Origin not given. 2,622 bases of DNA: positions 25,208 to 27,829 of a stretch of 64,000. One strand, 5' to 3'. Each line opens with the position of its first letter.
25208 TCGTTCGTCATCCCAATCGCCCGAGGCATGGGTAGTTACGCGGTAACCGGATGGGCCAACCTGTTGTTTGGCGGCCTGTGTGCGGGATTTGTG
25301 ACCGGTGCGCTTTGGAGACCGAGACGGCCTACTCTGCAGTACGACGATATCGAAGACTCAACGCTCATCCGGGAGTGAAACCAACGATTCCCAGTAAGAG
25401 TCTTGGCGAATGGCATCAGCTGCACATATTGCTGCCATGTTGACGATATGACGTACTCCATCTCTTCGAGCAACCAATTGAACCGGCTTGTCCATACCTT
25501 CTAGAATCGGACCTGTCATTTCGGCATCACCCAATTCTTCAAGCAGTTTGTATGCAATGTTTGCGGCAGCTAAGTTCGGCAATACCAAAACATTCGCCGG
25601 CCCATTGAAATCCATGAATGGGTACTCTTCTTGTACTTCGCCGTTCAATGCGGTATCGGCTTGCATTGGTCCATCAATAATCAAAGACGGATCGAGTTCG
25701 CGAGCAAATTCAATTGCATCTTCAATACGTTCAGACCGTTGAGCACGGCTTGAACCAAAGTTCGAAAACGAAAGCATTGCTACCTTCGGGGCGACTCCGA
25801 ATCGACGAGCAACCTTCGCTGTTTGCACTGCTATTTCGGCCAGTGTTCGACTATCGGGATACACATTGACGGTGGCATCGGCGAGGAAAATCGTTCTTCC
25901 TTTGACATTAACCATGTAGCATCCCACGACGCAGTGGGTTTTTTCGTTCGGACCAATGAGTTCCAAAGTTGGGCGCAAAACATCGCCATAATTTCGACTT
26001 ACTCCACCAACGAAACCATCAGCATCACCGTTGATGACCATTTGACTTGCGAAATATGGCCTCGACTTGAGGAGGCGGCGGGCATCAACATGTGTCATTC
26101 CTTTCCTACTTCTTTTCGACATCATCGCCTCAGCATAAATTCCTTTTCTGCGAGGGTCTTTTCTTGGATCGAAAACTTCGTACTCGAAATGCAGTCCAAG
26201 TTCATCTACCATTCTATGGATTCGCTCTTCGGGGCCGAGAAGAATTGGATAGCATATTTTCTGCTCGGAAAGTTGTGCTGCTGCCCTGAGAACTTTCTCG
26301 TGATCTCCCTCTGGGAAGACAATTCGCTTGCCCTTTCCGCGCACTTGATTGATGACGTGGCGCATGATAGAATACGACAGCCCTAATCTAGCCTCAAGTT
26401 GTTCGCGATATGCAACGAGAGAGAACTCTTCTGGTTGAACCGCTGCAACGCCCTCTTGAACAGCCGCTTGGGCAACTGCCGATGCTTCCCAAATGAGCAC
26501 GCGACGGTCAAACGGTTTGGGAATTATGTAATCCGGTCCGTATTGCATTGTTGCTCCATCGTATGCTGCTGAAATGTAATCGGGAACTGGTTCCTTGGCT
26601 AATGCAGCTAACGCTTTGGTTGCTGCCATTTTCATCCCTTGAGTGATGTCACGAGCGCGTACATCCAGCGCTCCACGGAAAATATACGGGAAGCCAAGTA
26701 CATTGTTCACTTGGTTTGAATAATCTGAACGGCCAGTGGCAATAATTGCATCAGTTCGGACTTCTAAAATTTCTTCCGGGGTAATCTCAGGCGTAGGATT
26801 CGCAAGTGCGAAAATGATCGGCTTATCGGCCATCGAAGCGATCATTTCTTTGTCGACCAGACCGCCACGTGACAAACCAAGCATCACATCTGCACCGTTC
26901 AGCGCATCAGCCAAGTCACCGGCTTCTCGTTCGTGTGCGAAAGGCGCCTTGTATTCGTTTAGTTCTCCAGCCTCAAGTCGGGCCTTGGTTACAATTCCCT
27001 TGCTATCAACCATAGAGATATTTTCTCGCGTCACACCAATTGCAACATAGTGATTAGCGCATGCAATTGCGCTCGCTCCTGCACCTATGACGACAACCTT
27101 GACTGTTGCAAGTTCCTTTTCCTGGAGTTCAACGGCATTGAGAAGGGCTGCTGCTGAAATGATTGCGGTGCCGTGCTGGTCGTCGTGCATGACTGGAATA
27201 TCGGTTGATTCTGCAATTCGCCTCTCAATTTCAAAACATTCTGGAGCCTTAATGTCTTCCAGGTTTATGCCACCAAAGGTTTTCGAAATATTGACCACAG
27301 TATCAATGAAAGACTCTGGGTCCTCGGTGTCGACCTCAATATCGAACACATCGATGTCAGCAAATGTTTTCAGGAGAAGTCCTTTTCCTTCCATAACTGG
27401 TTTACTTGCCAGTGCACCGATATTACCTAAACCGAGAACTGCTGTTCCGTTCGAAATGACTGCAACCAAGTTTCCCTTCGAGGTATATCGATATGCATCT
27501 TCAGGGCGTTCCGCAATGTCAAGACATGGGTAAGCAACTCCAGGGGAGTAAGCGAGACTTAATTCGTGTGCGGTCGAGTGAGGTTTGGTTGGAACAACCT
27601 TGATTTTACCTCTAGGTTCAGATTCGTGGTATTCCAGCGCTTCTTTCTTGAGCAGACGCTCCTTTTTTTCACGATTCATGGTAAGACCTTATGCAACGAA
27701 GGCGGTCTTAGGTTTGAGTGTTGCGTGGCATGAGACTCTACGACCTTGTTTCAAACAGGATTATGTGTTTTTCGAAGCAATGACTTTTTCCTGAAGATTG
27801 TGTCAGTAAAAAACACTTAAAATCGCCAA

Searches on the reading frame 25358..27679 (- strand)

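Call 9: search_protein_families(library=pfam, proteins=[window:25358-27679:-], max_evalue=0.001)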
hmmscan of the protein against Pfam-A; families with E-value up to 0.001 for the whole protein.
window:25358-27679:- (773 aa): 3 families
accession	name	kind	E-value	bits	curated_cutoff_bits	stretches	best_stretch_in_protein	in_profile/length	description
PF01515.24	PTA_PTB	-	1.5e-91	307.6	24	1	438-753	2-319/319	Phosphate acetyl/butaryl transferase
PF00390.24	malic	-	7.6e-27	94.7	23.1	1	24-154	2-180/182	Malic enzyme, N-terminal domain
PF03949.21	Malic_M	-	5.1e-24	85.4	23.5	1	170-363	3-227/258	Malic enzyme, NAD binding domain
